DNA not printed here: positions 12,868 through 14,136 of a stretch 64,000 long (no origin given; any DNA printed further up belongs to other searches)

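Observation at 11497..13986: Archaeal-type AMP phosphorylase plus ribose-1,5-bisphosphate isomerase pair.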

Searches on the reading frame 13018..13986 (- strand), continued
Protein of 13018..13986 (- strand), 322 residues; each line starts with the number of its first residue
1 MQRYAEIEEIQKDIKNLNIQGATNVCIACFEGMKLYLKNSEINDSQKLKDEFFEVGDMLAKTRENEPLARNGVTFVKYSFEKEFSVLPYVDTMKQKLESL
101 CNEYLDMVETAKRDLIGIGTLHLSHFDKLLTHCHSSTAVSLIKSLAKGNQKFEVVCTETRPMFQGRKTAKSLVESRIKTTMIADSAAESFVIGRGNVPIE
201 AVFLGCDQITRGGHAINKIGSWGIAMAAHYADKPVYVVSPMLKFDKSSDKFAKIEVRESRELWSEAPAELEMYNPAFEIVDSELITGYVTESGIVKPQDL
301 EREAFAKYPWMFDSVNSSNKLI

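Call 28: search_dna_similar(query=window:13018-13986:-, collection=plasmids, mode=protein, max_rows=30, max_evalue=0.00001)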
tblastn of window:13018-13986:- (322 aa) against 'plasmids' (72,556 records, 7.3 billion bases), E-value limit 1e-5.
Records with a match: 126; places in all: 128; records where one place covers at least 80% of the query: 22.
Best place of each record, by identity: <60% 126.
By first word of the organism name: Sinorhizobium 56; Ensifer 8; Shinella 7; Rhizobium 5; Azospirillum 5; Bacillus 4; Caballeronia 4; Klebsiella 3; Pseudomonas 2; Enterococcus 2; and 28 more.
By predicted mobility (MOB-suite, as given by PLSDB): non-mobilizable 63; mobilizable 44; conjugative 19.
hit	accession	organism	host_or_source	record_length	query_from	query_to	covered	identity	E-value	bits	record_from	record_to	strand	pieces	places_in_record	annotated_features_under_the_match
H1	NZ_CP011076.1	Brevibacillus laterosporus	Oryza sativa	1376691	1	299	93%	31.2%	1e-23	108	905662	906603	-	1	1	none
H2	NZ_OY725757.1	Parabacteroides distasonis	-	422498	8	294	89%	31.6%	8e-25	112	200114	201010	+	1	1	mtnA: S-methyl-5-thioribose-1-phosphate isomerase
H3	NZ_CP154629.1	Acetoanaerobium noterae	cell culture,Sludge of a digestion ...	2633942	7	297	90%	30.4%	6e-25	112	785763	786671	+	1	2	none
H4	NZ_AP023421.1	Pusillibacter faecalis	Homo sapiens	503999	8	296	90%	30.3%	3e-23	107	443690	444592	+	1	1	mtnA: S-methyl-5-thioribose-1-phosphate isomerase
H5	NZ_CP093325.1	Bacillus sp. N5-665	whole organism,peat soil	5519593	8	296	90%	30.1%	3e-20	99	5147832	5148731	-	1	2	none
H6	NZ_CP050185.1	Bacillus thuringiensis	cell culture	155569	8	296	90%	29.5%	3e-22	104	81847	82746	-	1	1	mtnA: S-methyl-5-thioribose-1-phosphate isomerase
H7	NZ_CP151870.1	Bacillus thuringiensis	tobacco,mixed culture,leaves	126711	8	296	90%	28.8%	5e-20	98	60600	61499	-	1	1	mtnA: S-methyl-5-thioribose-1-phosphate isomerase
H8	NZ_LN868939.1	Nocardia farcinica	not known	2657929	3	295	91%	28.4%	7e-19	95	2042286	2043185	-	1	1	none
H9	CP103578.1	Enterobacter hormaechei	Homo sapiens,blood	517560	7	306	93%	27.7%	5e-22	103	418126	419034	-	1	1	mtnA: S-methyl-5-thioribose-1-phosphate isomerase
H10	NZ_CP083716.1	Bacillus velezensis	cell culture,Meju, fermented soybean ...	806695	4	295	91%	28.4%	7e-23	106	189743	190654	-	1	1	mtnA: S-methyl-5-thioribose-1-phosphate isomerase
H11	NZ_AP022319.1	Burkholderia sp. THE68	Togo hemipterus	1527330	1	296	92%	27.6%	4e-24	110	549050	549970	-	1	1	none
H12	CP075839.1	Pseudomonas aeruginosa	Homo sapiens,Cell culture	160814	9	304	92%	27.5%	7e-17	89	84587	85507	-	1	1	mtnA: S-methyl-5-thioribose-1-phosphate isomerase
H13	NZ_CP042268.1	Pseudomonas aeruginosa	Homo sapiens,sputum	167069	9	304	92%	27.5%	8e-17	89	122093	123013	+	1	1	mtnA: S-methyl-5-thioribose-1-phosphate isomerase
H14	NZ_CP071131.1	Caballeronia sp. M1242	Homo sapiens,ETA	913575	1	296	92%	27.3%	1e-20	100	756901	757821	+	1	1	mtnA: S-methyl-5-thioribose-1-phosphate isomerase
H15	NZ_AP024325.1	Caballeronia sp. NK8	-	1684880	1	296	92%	27.3%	3e-23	107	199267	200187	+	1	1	none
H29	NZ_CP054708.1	Halarchaeum sp. CBA1220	solar salt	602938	90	296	64%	28.0%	6e-13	77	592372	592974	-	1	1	translation initiation factor eIF-2B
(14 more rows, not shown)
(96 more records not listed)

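Call 29: get_annotated_region(hit=H10, flank=300)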
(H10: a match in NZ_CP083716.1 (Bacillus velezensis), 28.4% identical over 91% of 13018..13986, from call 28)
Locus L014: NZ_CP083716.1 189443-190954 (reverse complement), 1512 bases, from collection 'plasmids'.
description: Bacillus velezensis strain DMB05 plasmid pDMB05-1, complete sequence
organism: Bacillus velezensis (NCBI taxid 492670)
taxonomy: Bacteria; Bacillota; Bacilli; Bacillales; Bacillaceae; Bacillus; Bacillus velezensis
host: -; source: cell culture,Meju, fermented soybean brick; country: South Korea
typing (MOB-suite, as given by PLSDB): non-mobilizable
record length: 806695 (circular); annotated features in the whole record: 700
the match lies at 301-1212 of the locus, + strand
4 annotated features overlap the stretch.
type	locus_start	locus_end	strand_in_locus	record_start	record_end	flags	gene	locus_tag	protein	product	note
CDS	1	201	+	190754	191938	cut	mtnK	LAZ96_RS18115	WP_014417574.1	S-methyl-5-thioribose kinase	GO:0019509 - L-methionine salvage from methylthioadenosine [Evidence IEA]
CDS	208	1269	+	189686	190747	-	mtnA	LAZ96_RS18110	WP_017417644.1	S-methyl-5-thioribose-1-phosphate isomerase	GO:0019509 - L-methionine salvage from methylthioadenosine [Evidence IEA]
CDS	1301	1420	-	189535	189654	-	-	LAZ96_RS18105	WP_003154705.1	hypothetical protein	-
CDS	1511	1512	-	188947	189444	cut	-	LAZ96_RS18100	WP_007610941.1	methylated-DNA--[protein]-cysteine S-methyltransferase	GO:0006281 - DNA repair [Evidence IEA]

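Call 30: get_annotated_region(hit=H9, flank=300)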
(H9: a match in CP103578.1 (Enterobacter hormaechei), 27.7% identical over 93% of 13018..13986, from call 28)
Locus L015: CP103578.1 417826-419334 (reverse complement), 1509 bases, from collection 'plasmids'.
description: Enterobacter hormaechei strain 4285 plasmid pMB8072_1, complete sequence
organism: Enterobacter hormaechei (NCBI taxid 158836)
taxonomy: Bacteria; Pseudomonadota; Gammaproteobacteria; Enterobacterales; Enterobacteriaceae; Enterobacter; Enterobacter hormaechei
host: -; source: Homo sapiens,blood; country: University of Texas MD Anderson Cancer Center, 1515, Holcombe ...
typing (MOB-suite, as given by PLSDB): non-mobilizable; replicon IncFIB,IncHI2A,rep_cluster_1088; mating-pair formation MPF_F
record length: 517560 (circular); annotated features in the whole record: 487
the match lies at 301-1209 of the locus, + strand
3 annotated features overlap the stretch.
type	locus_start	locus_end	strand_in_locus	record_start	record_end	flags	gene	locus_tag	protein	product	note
CDS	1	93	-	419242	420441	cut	mtnK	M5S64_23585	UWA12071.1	S-methyl-5-thioribose kinase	-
CDS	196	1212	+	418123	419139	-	mtnA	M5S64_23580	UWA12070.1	S-methyl-5-thioribose-1-phosphate isomerase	-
CDS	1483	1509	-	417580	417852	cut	-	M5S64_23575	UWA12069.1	helix-turn-helix domain-containing protein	-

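Call 31: get_annotated_region(hit=H12, flank=300)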
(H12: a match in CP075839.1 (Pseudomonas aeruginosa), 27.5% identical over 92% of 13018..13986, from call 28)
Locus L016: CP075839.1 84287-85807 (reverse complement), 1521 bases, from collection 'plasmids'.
description: Pseudomonas aeruginosa strain PaLo11 plasmid pPALO11, complete sequence
organism: Pseudomonas aeruginosa (NCBI taxid 287)
taxonomy: Bacteria; Pseudomonadota; Gammaproteobacteria; Pseudomonadales; Pseudomonadaceae; Pseudomonas; Pseudomonas aeruginosa
host: -; source: Homo sapiens,Cell culture; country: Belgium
typing (MOB-suite, as given by PLSDB): non-mobilizable
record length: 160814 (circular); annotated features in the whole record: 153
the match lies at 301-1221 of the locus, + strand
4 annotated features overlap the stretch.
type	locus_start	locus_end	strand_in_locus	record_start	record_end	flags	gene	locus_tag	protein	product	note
CDS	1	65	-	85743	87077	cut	-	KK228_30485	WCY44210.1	TRZ/ATZ family hydrolase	-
CDS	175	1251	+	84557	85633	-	mtnA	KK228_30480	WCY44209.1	S-methyl-5-thioribose-1-phosphate isomerase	-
CDS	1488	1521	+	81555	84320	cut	gyrA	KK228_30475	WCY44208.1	DNA gyrase subunit A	-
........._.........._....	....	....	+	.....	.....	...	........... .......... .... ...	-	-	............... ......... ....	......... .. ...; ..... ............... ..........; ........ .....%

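Call 32: get_annotated_region(hit=H2, flank=300)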
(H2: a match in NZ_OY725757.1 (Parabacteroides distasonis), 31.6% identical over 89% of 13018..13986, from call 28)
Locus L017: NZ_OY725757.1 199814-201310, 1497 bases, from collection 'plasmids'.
description: Parabacteroides distasonis strain Parabacteroides distasonis TSDC17.2-1.1 plasmid 12, complete sequence
organism: Parabacteroides distasonis (NCBI taxid 823)
taxonomy: Bacteria; Bacteroidota; Bacteroidia; Bacteroidales; Tannerellaceae; Parabacteroides; Parabacteroides distasonis
host: -; source: -; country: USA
typing (MOB-suite, as given by PLSDB): non-mobilizable
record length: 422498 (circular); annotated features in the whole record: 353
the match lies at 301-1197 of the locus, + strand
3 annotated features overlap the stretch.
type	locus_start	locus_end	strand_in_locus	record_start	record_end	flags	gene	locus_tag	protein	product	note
CDS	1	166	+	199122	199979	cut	-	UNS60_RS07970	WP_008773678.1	hypothetical protein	-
CDS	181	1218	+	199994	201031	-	mtnA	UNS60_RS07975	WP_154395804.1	S-methyl-5-thioribose-1-phosphate isomerase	GO:0019509 - L-methionine salvage from methylthioadenosine [Evidence IEA]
CDS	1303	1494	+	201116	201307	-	rpsU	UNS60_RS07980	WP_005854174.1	30S ribosomal protein S21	GO:0006412 - translation [Evidence IEA]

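Call 33: get_annotated_region(hit=H29, flank=6000)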
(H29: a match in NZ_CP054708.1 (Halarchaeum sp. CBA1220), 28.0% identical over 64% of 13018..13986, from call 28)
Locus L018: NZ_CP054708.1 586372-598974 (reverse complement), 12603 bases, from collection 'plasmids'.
description: Halarchaeum sp. CBA1220 plasmid pCBA1220-01, complete sequence
organism: Halarchaeum sp. CBA1220 (NCBI taxid 1853682)
taxonomy: Archaea; Euryarchaeota; Halobacteria; Halobacteriales; Halobacteriaceae; Halarchaeum; Halarchaeum sp. CBA1220
host: -; source: solar salt; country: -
typing (MOB-suite, as given by PLSDB): non-mobilizable
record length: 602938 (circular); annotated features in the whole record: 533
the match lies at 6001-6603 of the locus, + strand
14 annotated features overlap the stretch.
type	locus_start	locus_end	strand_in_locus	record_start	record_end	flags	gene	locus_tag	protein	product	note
CDS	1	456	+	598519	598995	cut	-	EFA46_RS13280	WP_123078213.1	universal stress protein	-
CDS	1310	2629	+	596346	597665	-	-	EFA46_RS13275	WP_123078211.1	orc1/cdc6 family replication initiation protein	-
CDS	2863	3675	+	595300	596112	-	-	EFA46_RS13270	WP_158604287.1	NmrA family NAD(P)-binding protein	-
CDS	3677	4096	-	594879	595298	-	-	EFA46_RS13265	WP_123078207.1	CopG family ribbon-helix-helix protein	-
CDS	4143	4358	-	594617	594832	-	-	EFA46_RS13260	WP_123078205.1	hypothetical protein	-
CDS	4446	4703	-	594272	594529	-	-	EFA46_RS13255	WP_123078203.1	hypothetical protein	-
CDS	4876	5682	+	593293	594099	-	-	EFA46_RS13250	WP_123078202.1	aldo/keto reductase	-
CDS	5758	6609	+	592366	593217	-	-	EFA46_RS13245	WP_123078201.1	translation initiation factor eIF-2B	-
CDS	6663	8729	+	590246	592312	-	-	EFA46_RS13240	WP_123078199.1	alpha-amylase family glycosyl hydrolase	GO:0005975 - carbohydrate metabolic process [Evidence IEA]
CDS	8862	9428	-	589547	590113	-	-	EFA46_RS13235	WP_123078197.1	GNAT family N-acetyltransferase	-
CDS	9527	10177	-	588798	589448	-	-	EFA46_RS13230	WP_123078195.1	polysaccharide deacetylase family protein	-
CDS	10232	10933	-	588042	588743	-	-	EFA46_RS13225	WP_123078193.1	ABC transporter ATP-binding protein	-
CDS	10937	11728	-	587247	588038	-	-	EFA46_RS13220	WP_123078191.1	ATP-binding cassette domain-containing protein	-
CDS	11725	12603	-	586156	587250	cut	-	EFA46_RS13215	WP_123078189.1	urea ABC transporter permease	-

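Call 34: search_protein_representatives(protein=window:13018-13986:-)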
Query: 322 residues. Proteins with E-value up to 0.001 (for the whole library): 5558; up to 1e-10: 2225; up to 1e-30: 209. The best 150 are listed.
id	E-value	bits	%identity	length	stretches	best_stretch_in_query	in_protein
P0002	5.9e-173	590.6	81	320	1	1-317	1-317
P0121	4.2e-76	272.6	43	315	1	3-312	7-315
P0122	7.8e-76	271.8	45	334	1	3-311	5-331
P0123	4.0e-75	269.4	42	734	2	92-311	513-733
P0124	1.8e-71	257.4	44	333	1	10-311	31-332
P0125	2.8e-70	253.5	42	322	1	4-311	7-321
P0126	5.7e-70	252.5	43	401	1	10-311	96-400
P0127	8.2e-70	252.0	43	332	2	143-312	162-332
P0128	2.8e-69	250.2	43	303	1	6-312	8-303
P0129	1.2e-67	244.9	41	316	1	2-312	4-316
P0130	3.8e-67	243.2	40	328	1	7-312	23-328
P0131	2.7e-66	240.4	40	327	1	3-317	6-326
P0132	4.2e-64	233.3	42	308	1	6-311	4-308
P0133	9.4e-61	222.2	38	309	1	6-311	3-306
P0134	1.6e-60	221.5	37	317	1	8-311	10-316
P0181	4.2e-45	170.8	39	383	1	11-314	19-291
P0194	3.4e-42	161.3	40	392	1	3-299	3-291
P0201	1.3e-41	159.4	35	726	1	8-314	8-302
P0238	5.7e-38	147.4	35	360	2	101-300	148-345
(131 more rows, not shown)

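Call 37: search_solved_structures(query=window:13018-13986:-, max_evalue=1e-27, show_alignments=3)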
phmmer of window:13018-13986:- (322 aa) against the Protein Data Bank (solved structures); distinct sequences matched with E-value up to 1e-27: 5.
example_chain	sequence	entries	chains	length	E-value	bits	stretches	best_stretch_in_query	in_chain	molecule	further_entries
5yfj_A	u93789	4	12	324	1.2e-30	110.2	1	6-298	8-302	Ribose 1,5-bisphosphate isomerase | Ribose-1,5-bisphosphate isomerase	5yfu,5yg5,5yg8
5yft_A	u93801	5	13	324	6.1e-30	107.9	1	6-298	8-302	Ribose 1,5-bisphosphate isomerase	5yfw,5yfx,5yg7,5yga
3a11_A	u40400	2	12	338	1.4e-29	106.8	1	5-305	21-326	Translation initiation factor eIF-2B, delta subunit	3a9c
5yfs_A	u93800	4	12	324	3.1e-29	105.6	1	6-298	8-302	Ribose 1,5-bisphosphate isomerase | Ribose-1,5-bisphosphate isomerase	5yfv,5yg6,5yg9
3vm6_A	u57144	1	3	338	3.4e-28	102.2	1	5-305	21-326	Translation initiation factor eIF-2B, delta subunit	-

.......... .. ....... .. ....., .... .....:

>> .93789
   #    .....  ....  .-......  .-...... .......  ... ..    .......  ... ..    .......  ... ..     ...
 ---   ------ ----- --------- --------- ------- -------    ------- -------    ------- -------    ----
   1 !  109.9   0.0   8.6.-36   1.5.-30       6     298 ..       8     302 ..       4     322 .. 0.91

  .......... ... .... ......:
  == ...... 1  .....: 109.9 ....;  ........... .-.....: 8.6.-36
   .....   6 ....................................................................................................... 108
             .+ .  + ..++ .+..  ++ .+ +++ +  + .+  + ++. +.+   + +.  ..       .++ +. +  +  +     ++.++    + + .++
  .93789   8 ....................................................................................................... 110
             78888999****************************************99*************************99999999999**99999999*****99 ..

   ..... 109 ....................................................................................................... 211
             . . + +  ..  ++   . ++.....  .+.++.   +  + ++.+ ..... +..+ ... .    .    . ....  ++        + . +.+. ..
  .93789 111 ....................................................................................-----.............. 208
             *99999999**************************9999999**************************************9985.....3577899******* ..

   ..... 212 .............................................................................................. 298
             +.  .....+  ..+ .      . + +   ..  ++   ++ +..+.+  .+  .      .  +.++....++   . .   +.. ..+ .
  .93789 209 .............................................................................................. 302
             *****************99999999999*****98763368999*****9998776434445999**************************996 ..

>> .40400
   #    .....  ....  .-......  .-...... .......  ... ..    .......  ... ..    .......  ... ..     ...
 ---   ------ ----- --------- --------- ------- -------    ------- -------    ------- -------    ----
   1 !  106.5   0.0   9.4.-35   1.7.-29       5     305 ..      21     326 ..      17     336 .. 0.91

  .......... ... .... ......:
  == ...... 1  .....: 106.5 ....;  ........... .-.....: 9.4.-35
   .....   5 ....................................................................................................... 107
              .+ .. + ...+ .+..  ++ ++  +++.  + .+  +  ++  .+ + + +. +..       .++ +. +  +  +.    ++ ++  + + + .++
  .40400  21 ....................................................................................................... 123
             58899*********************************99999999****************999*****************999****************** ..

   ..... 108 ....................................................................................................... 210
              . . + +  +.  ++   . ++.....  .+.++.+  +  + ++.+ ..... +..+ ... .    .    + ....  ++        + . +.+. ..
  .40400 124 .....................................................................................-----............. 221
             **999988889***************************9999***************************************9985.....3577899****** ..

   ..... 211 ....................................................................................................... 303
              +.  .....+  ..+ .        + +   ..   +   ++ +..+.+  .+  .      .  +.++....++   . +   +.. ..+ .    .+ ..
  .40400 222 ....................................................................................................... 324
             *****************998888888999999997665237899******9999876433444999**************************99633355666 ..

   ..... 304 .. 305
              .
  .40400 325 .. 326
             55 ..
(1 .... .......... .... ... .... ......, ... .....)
